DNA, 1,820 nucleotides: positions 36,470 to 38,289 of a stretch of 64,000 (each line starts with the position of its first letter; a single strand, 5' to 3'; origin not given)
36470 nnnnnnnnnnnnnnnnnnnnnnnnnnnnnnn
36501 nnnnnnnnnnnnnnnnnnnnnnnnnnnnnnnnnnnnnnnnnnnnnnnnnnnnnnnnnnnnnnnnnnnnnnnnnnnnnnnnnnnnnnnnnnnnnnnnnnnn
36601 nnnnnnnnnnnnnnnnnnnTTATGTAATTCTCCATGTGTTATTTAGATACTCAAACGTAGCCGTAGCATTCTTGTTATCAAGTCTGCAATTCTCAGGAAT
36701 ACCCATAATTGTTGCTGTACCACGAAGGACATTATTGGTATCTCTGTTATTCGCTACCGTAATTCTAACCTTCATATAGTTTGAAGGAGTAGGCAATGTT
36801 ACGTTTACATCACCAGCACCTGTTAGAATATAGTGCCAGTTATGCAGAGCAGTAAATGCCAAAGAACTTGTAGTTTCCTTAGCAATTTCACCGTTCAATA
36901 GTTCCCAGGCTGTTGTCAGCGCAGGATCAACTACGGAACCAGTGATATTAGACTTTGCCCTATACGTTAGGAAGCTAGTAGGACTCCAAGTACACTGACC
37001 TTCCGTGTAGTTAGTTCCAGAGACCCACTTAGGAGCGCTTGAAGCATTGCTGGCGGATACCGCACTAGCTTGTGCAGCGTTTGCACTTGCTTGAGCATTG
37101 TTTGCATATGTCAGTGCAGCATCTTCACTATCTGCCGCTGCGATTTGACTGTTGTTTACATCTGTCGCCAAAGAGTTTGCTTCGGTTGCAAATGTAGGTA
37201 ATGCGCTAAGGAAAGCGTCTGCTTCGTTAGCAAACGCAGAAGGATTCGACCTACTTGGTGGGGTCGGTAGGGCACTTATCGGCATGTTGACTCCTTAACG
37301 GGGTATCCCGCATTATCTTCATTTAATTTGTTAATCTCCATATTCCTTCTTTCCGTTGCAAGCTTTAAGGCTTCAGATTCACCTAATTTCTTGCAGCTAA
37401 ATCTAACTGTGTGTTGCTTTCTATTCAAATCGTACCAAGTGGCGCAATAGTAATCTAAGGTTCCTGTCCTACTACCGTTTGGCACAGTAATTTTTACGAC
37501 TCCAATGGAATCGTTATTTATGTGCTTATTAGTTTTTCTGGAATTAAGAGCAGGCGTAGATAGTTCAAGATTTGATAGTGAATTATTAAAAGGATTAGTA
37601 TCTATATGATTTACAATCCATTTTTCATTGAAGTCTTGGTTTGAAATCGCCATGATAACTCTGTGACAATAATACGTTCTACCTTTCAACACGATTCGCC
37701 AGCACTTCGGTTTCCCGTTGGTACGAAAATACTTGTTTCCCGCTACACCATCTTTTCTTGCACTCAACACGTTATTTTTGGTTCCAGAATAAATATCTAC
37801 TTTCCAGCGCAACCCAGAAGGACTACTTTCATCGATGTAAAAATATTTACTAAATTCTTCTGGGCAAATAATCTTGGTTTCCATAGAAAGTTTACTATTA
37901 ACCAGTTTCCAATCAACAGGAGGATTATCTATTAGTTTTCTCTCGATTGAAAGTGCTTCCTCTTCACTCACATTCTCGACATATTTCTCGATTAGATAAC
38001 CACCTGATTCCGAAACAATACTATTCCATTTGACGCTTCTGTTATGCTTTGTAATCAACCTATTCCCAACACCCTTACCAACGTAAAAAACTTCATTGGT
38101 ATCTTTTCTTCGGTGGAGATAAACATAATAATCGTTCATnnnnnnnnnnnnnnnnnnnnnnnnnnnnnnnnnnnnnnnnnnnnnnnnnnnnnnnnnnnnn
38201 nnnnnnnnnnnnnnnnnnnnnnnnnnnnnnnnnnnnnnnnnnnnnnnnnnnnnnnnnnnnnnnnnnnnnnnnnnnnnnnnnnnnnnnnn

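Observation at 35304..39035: Minimal tail-tip locus: no Tal/gpJ-like hub after TMP, and a homing endonuclease splitting the Dit-like and fibre genes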

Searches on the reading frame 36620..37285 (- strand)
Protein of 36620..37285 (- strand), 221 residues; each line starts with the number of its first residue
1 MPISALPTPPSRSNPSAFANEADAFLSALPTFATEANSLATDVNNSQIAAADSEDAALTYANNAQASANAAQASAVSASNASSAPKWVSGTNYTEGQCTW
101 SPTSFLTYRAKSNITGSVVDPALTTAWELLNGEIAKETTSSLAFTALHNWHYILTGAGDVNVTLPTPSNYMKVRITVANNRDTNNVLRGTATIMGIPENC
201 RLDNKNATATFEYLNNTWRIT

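Call 5: search_protein_families(library=pfam, proteins=[window:36620-37285:-], max_evalue=0.1)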
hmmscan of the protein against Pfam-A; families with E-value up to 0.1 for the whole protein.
window:36620-37285:- (221 aa): 0 families

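Call 6: search_protein_families(library=phrogs, proteins=[window:36620-37285:-], max_evalue=0.01)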
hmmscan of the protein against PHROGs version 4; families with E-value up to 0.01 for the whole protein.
window:36620-37285:- (221 aa): 4 families
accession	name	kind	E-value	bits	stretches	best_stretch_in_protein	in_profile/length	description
phrog_3279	-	tail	0.00012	22.7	1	13-98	216-299/396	tail fiber protein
phrog_10111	-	unknown function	0.00071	20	1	3-65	7-69/210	-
phrog_1798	-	unknown function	0.0022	18.5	1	108-168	61-125/305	-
phrog_22285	-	tail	0.0082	15.6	1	32-86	129-183/802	tail fiber protein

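Call 21: search_dna_similar(query=window:36620-37285:-, collection=phages, mode=protein, max_rows=15, max_evalue=0.001)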
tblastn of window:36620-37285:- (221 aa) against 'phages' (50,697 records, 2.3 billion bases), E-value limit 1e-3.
Records with a match: 1; places in all: 1; records where one place covers at least 80% of the query: 0.
Best place of each record, by identity: <60% 1.
By first word of the organism name: Limnohabitans 1.
By host as written in the record: Limnohabitans sp. DCL3 1.
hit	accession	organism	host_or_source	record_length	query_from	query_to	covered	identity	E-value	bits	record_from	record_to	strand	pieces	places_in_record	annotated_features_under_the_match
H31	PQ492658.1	Limnohabitans phage DC31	Limnohabitans sp. DCL3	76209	1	132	60%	38.3%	2e-16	83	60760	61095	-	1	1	hypothetical protein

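Call 31: search_solved_structures(query=window:36620-37285:-, max_evalue=10)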
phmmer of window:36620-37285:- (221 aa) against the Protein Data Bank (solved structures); distinct sequences matched with E-value up to 10: 2.
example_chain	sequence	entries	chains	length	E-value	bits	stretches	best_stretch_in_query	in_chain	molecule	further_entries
5dra_A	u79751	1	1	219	0.024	17.8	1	36-149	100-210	3beta1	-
9c39_H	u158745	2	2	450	0.81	12.8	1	9-127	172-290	Putative structural protein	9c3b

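Call 44: find_homologous_proteins(query=window:36620-37285:-, max_evalue=0.001)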
Query window:36620-37285:- (221 aa): 199 proteins with E <= 0.001 among 861 candidates; the best 120 are listed.
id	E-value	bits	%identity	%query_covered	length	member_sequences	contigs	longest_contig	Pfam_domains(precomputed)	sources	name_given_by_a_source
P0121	3.8e-136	469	100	100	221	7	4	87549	-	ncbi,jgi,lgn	jgi:hypothetical protein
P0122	1.1e-119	416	89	100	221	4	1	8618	-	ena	-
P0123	2.2e-109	382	80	100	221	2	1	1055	-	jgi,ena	-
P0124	2.2e-97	343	74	100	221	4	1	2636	-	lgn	-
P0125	1.7e-96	340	73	100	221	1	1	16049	-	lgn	-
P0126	4.9e-96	338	73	100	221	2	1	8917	-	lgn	-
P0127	1.1e-90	321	70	100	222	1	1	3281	-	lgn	-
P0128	1.1e-84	301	68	100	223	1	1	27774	-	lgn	-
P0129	2.0e-54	203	54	100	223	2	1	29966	-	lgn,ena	-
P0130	9.4e-54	200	52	100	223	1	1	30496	-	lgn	-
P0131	6.9e-34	135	42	98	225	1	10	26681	-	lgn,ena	-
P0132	7.3e-34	135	42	98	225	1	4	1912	-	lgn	-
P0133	7.3e-34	135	42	98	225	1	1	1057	-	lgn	-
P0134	9.7e-34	135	42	98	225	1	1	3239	-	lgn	-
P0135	1.5e-33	134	42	98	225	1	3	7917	-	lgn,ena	-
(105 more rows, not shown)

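Call 57: search_solved_structures(query=A2, max_evalue=10)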
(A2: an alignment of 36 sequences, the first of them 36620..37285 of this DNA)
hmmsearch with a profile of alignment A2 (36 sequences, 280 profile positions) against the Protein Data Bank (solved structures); distinct sequences matched with E-value up to 10: 3.
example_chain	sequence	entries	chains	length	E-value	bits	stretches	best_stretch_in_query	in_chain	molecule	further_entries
7rfo_A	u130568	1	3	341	0.00046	23.4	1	141-220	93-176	Tailspike protein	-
7rfv_A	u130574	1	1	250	0.00048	23.3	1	141-220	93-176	Tailspike protein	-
7rej_A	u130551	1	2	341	0.00075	22.7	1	141-220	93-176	Tailspike protein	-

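Call 91: list_cluster_members(proteins=[P0121, P0001, P0048])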
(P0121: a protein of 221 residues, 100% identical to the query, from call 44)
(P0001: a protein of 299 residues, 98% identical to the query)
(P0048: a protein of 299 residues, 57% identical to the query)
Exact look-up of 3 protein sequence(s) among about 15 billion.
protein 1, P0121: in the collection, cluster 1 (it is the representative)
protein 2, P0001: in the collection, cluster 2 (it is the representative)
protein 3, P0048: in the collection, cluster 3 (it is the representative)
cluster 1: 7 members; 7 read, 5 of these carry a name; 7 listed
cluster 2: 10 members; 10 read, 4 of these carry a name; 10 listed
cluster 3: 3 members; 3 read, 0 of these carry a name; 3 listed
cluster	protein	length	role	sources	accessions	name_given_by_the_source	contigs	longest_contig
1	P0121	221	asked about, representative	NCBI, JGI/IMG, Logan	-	hypothetical protein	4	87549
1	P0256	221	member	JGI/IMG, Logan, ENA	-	hypothetical protein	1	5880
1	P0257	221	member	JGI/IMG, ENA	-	hypothetical protein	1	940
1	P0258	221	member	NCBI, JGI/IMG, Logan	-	hypothetical protein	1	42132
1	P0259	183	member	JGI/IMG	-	hypothetical protein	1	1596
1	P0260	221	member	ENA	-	-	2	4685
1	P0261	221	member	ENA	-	-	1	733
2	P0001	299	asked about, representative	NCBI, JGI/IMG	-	hypothetical protein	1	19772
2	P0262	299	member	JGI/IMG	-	hypothetical protein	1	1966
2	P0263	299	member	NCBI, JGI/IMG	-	hypothetical protein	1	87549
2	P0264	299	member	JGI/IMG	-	hypothetical protein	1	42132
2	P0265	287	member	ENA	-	-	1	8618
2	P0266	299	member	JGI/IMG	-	-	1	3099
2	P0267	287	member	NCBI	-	-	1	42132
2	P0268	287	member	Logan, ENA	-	-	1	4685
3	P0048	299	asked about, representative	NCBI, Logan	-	-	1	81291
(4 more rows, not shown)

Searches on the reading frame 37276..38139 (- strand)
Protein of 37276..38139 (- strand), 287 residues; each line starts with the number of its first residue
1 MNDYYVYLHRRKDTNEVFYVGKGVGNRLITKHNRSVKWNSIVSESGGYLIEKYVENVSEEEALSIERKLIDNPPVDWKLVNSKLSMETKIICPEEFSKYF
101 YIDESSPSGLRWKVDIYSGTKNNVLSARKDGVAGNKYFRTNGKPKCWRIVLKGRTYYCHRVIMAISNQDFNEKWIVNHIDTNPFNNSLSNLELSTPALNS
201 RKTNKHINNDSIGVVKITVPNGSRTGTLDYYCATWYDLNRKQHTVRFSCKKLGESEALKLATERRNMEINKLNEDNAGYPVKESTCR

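Call 5: search_protein_families(library=pfam, proteins=[window:37276-38139:-], max_evalue=0.1)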
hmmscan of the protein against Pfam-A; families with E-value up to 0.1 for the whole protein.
window:37276-38139:- (287 aa): 2 families
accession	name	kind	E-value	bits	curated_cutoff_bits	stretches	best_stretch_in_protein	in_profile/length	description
PF13392.12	HNH_3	-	8.3e-08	32.2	24.8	1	156-201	1-46/46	HNH endonuclease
PF00847.26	AP2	-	0.0011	19.7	33.3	1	231-265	15-48/54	AP2 domain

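Call 6: search_protein_families(library=phrogs, proteins=[window:37276-38139:-], max_evalue=0.01)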
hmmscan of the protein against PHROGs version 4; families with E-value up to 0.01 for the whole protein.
window:37276-38139:- (287 aa): 11 families
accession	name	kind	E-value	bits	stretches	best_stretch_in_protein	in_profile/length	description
phrog_99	-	DNA, RNA and nucleotide metabolism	8e-21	76.1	1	81-245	99-239/383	HNH endonuclease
phrog_59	-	DNA, RNA and nucleotide metabolism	5.7e-11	43.4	1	119-210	161-242/423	HNH endonuclease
phrog_959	-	DNA, RNA and nucleotide metabolism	4.7e-09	37.1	1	143-206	41-109/138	HNH endonuclease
phrog_30235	-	unknown function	2e-05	25.5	1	3-69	10-79/184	-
phrog_5356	-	unknown function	0.00018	22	1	3-37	15-49/255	-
phrog_14913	-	DNA, RNA and nucleotide metabolism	0.00083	20.4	1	153-201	38-86/149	HNH endonuclease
phrog_4578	-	DNA, RNA and nucleotide metabolism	0.00087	20.2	1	167-216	23-71/130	HNH endonuclease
phrog_826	-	DNA, RNA and nucleotide metabolism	0.0015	19.1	1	140-205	94-160/281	HNH endonuclease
phrog_15471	-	DNA, RNA and nucleotide metabolism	0.0017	19.2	1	154-195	30-72/183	HNH endonuclease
phrog_7545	-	DNA, RNA and nucleotide metabolism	0.002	19.3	1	157-197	85-127/160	HNH endonuclease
phrog_31829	-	unknown function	0.0052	17.9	0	99-115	15-31/63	-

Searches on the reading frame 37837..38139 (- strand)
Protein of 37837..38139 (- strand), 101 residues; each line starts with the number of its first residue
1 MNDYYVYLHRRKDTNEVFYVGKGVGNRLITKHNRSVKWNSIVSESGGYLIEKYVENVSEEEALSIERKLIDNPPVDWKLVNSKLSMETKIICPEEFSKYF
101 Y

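Call 58: search_protein_families(library=pfam, proteins=[window:37837-38139:-], max_evalue=1)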
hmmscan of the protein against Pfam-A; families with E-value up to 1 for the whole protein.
seq(101 aa): 2 families
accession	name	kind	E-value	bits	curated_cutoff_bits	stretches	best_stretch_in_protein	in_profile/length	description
PF22945.2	LEM-3_GIY-YIG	-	0.0081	16.6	27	1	15-38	25-48/151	LEM-3-like GIY-YIG domain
PF01541.30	GIY-YIG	-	0.018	15.7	22.6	1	4-71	2-70/78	GIY-YIG catalytic domain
